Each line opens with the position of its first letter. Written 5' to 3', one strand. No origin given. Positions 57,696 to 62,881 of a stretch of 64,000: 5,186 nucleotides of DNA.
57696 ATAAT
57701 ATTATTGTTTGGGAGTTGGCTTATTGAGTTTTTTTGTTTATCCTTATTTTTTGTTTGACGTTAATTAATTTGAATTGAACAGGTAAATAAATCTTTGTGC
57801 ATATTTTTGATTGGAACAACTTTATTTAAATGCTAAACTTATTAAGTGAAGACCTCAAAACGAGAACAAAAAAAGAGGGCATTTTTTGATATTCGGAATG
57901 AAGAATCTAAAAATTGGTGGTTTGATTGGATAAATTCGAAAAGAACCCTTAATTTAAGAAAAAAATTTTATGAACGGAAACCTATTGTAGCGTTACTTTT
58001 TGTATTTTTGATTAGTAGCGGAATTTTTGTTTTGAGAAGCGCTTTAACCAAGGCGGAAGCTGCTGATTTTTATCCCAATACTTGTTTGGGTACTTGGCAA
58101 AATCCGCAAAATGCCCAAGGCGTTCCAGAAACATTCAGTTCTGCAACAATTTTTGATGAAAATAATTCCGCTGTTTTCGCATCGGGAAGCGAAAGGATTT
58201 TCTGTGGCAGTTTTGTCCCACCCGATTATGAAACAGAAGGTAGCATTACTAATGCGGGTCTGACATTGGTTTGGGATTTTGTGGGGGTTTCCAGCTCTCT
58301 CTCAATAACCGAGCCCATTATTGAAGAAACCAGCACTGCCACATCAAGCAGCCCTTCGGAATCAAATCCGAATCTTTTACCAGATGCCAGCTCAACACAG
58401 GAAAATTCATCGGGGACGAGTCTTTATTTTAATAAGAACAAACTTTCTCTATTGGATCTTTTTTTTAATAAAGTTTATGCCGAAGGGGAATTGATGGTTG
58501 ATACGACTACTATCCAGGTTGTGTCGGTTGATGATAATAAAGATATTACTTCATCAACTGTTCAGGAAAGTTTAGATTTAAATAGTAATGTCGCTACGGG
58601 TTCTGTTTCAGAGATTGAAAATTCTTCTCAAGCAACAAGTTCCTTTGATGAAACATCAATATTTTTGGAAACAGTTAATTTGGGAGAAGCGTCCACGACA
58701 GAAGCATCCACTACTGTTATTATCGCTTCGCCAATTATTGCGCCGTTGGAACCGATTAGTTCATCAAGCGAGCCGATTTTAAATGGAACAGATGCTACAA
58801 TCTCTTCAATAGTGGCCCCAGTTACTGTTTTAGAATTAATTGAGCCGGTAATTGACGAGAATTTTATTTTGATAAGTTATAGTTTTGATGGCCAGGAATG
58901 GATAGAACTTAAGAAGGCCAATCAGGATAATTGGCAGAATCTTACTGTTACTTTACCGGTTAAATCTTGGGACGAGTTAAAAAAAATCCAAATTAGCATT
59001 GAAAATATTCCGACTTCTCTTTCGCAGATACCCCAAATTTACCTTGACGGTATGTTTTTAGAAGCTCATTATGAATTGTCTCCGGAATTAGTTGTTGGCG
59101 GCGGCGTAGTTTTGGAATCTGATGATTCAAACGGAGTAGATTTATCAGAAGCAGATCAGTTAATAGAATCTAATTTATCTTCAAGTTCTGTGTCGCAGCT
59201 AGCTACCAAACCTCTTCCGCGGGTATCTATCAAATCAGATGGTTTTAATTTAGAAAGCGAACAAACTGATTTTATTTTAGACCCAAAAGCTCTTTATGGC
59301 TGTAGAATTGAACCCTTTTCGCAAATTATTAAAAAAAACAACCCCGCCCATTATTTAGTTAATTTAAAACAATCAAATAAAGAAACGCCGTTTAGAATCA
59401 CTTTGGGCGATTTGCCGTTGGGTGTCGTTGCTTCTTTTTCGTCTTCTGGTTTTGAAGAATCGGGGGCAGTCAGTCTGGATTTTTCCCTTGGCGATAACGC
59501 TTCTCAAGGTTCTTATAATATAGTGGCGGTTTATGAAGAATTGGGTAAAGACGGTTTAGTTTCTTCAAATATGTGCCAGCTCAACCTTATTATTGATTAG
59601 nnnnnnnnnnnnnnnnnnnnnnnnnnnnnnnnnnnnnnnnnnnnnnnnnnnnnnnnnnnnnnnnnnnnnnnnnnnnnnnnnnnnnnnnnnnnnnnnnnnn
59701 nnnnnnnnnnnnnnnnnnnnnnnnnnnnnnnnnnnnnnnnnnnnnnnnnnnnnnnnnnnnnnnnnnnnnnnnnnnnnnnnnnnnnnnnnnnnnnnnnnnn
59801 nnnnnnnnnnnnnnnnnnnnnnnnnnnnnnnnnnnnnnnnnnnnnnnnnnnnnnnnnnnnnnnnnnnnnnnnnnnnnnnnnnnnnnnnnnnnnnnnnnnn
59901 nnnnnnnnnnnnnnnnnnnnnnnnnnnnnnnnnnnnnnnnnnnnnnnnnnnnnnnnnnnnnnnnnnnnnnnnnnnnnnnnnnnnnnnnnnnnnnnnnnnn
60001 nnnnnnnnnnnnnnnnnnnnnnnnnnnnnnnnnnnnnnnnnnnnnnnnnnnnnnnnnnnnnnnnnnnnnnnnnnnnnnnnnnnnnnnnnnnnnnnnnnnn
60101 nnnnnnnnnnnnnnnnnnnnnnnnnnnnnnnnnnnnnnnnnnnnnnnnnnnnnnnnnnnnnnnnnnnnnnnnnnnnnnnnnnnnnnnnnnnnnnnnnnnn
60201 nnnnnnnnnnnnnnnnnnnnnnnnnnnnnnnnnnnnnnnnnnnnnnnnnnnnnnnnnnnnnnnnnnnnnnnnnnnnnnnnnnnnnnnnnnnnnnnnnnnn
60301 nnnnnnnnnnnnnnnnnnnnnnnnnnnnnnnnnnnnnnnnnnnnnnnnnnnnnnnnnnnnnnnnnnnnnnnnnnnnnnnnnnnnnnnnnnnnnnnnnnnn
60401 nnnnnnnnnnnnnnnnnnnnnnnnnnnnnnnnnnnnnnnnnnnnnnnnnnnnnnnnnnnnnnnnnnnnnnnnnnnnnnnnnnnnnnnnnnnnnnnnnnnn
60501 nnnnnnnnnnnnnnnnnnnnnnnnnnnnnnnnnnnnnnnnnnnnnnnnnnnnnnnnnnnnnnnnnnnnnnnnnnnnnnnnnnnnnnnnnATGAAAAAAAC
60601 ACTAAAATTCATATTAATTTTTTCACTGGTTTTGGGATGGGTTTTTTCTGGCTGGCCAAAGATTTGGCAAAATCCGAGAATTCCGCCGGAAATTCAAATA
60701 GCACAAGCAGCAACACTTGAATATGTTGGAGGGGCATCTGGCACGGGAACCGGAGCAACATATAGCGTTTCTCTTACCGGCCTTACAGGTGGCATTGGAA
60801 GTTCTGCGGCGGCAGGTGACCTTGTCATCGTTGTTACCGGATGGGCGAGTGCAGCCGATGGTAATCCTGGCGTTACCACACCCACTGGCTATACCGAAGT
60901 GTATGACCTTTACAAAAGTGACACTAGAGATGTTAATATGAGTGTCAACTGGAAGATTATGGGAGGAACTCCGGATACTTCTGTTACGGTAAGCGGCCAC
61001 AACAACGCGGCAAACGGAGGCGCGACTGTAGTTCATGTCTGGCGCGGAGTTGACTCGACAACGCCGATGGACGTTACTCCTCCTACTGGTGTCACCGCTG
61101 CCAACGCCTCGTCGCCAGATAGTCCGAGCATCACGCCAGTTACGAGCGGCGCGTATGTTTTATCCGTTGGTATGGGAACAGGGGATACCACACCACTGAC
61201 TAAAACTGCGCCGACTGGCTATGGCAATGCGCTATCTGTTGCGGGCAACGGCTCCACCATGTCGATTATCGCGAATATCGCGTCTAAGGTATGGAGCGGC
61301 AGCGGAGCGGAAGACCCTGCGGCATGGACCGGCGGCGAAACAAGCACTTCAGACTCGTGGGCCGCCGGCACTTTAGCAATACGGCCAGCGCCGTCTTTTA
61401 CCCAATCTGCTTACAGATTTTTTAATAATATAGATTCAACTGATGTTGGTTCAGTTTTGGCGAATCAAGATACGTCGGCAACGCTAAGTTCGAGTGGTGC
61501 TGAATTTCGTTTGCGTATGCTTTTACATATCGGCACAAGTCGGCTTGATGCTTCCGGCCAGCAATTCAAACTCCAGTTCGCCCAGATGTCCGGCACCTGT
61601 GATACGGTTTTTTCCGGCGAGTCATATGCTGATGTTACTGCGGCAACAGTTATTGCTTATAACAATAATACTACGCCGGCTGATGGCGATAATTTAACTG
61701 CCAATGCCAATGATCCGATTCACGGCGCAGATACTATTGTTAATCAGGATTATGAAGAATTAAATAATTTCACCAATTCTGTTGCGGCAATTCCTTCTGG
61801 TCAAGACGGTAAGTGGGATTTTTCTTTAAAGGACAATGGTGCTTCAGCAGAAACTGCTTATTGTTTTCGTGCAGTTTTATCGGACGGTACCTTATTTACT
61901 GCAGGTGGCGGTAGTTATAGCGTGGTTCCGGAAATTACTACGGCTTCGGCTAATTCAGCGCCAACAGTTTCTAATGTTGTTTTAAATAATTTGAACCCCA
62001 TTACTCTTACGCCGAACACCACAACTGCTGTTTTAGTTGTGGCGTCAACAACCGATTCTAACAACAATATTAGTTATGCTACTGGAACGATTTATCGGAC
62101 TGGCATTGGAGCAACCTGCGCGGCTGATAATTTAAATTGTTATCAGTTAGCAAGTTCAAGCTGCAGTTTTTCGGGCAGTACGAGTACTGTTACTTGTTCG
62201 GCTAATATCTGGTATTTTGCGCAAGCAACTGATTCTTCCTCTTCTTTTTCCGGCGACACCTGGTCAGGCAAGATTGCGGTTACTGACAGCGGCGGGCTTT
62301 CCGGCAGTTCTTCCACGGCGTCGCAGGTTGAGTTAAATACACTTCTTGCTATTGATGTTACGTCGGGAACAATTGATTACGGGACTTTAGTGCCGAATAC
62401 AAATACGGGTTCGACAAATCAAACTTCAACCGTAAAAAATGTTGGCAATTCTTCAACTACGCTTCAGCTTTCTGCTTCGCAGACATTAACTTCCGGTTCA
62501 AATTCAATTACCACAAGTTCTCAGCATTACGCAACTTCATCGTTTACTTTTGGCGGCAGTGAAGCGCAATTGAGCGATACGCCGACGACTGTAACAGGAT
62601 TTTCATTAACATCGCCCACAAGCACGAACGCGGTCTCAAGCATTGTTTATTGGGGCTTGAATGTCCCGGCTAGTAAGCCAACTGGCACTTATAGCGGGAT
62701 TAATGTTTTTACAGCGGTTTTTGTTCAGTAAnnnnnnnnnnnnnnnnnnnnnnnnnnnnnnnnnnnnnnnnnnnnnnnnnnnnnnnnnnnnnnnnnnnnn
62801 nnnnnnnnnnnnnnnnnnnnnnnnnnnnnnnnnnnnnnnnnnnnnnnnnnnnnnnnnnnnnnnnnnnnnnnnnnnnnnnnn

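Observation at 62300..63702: Tandem paralogous surface-protein genes with an ~80-nt identical tract (recent duplication or gene conversion)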

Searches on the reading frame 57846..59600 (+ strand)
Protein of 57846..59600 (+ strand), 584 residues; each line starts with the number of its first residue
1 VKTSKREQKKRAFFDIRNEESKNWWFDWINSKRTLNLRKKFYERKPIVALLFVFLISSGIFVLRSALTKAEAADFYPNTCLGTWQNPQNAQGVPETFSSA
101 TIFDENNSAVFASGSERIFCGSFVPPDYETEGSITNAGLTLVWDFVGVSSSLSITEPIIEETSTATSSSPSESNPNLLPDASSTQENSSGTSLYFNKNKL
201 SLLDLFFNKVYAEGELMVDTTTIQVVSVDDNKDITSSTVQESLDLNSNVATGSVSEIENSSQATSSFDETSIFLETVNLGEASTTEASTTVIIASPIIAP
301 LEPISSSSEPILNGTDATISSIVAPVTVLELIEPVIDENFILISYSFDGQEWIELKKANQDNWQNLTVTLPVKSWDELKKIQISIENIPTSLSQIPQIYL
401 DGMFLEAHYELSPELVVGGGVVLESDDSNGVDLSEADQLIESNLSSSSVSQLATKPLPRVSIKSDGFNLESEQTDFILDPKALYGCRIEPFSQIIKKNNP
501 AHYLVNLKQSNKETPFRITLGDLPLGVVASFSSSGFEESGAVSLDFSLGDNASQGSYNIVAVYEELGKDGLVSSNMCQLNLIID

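Call 5: search_protein_families(library=pfam, proteins=[window:57846-59600:+], max_evalue=1)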
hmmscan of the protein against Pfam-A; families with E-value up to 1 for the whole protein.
window:57846-59600:+ (584 aa): 1 family
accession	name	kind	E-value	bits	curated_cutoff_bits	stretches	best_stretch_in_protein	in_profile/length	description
PF01835.25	MG2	-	0.009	16.8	32.8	1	514-565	34-84/96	MG2 domain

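Call 39: search_protein_families(library=ncbifam, proteins=[window:57846-59597:+], max_evalue=1)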
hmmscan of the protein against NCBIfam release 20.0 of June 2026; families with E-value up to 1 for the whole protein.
window:57846-59597:+ (584 aa): 0 families

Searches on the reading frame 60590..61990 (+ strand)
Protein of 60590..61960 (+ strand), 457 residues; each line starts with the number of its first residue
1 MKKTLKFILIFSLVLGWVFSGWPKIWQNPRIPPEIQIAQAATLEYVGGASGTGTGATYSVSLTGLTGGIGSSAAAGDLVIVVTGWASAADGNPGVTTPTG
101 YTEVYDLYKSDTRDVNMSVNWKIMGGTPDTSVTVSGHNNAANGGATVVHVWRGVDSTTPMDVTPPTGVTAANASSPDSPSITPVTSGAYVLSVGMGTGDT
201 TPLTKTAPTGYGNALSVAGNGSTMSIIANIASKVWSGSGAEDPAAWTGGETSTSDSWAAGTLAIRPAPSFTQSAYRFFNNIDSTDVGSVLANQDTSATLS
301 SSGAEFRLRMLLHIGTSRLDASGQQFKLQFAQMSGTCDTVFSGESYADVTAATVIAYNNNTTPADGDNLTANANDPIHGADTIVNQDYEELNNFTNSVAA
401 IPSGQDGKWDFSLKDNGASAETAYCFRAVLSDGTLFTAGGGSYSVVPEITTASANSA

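Call 38: search_protein_families(library=pfam, proteins=[window:60590-61960:+], max_evalue=1)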
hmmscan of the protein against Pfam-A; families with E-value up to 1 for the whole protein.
window:60590-61960:+ (457 aa): 0 families

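Call 54: find_homologous_proteins(query=window:60590-61954:+)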
Query window:60590-61954:+ (455 aa): 376 proteins with E <= 0.001 among 8000 candidates; the best 120 are listed.
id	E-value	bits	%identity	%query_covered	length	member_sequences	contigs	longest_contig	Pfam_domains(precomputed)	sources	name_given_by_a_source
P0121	1.3e-293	991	100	100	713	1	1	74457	-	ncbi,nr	ncbi:MAG: hypothetical protein QMD50_00420 [Patescibacteria group bacterium]|nr:hypothetical protein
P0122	1.4e-192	658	71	100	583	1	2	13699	-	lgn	-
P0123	3.6e-190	651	71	100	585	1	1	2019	-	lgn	-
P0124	1.3e-167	576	63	99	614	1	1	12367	-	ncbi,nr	ncbi:hypothetical protein HYT05_04020 [Candidatus Kaiserbacteria bacterium]|nr:hypothetical protein 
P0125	4.3e-149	515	58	99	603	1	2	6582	-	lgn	-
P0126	1.1e-144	501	60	96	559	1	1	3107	-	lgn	-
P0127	1.4e-144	500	56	99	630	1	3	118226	-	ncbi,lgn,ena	ncbi:MAG: hypothetical protein AAB582_02335 [Patescibacteria group bacterium]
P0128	6.6e-130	452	54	99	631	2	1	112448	-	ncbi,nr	ncbi:MAG: hypothetical protein N2Z68_02910 [Patescibacteria group bacterium]|nr:hypothetical protein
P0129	2.6e-113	397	50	100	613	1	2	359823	-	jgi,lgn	jgi:hypothetical protein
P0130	1.1e-112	395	66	59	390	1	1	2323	-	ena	-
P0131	9.6e-110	385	73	58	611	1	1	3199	-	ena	-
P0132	2.8e-109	384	72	59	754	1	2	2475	-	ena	-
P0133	4.0e-105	370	73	59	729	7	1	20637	-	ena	-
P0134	6.1e-99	350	49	99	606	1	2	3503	-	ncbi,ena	-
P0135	6.7e-97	343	46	100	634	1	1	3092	-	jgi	jgi:hypothetical protein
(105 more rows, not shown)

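Call 55: find_encoding_contigs(protein=P0121, flank=10000, max_places=2)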
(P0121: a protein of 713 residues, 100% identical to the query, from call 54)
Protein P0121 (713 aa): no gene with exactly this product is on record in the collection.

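Call 65: predict_structure(alignment_id=A2)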
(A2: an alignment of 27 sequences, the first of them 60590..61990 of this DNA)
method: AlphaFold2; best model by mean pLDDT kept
length: 467 residues; sequences in the alignment: 27
mean_pLDDT: 78.4   pTM: 0.71
mean pLDDT of the five models: 78.4, 77.2, 76.0, 74.5, 73.0
residues with pLDDT >= 90: 155; 70-90: 202; 50-70: 52; < 50: 58
segments of 3 or more residues with pLDDT < 50: 21-41, 283-293, 361-371, 456-467
pLDDT, mean of each block of 10 residues (from residue 1): 80 74 43 33 87 93 94 91 90 91 92 91 91 88 92 85 73 90 87 89 85 92 89 89 88 88 86 74 44 62 81 75 79 85 86 82 40 64 65 66 78 87 89 67 80 58 39
secondary structure, 60 per line:
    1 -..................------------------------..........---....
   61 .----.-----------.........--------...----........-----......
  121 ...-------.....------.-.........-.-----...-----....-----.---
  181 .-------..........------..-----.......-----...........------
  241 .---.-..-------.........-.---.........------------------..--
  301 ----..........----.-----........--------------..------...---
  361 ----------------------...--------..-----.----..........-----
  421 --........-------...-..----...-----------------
elements in order: H2-19 E44-53 E57-61 E78-86 E95-97 E102-109 E115-123 E131-135 E144-152 E160-162 E168-171 E189-198 E212-218 E224-234 E256-264 E270-278 E305-314 E325-332 E355-357 E383-385 E406-415 E423-430 E448-450

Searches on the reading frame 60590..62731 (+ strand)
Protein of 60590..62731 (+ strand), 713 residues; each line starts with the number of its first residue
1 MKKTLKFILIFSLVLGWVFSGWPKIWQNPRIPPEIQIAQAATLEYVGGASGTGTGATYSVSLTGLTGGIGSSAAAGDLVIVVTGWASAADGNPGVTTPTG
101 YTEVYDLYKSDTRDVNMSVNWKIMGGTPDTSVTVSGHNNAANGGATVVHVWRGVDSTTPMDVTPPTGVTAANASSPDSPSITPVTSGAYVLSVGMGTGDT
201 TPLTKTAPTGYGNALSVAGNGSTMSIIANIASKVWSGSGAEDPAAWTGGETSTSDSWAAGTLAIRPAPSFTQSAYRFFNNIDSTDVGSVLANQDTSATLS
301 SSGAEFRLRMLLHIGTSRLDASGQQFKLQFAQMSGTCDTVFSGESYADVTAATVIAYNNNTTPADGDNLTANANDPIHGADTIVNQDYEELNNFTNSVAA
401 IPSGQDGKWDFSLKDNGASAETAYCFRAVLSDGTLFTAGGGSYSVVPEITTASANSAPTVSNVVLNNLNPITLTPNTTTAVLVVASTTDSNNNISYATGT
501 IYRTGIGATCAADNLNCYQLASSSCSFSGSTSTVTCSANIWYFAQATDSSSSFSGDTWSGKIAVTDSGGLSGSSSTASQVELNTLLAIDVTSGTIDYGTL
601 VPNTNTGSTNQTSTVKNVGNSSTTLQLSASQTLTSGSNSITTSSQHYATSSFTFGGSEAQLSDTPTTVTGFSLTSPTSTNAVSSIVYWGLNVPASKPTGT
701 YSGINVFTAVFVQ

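Call 5: search_protein_families(library=pfam, proteins=[window:60590-62731:+], max_evalue=1)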
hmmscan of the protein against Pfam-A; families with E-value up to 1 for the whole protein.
window:60590-62731:+ (713 aa): 0 families

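Call 39: search_protein_families(library=ncbifam, proteins=[window:60590-62728:+], max_evalue=1)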
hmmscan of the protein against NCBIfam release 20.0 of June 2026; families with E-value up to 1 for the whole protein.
window:60590-62728:+ (713 aa): 0 families
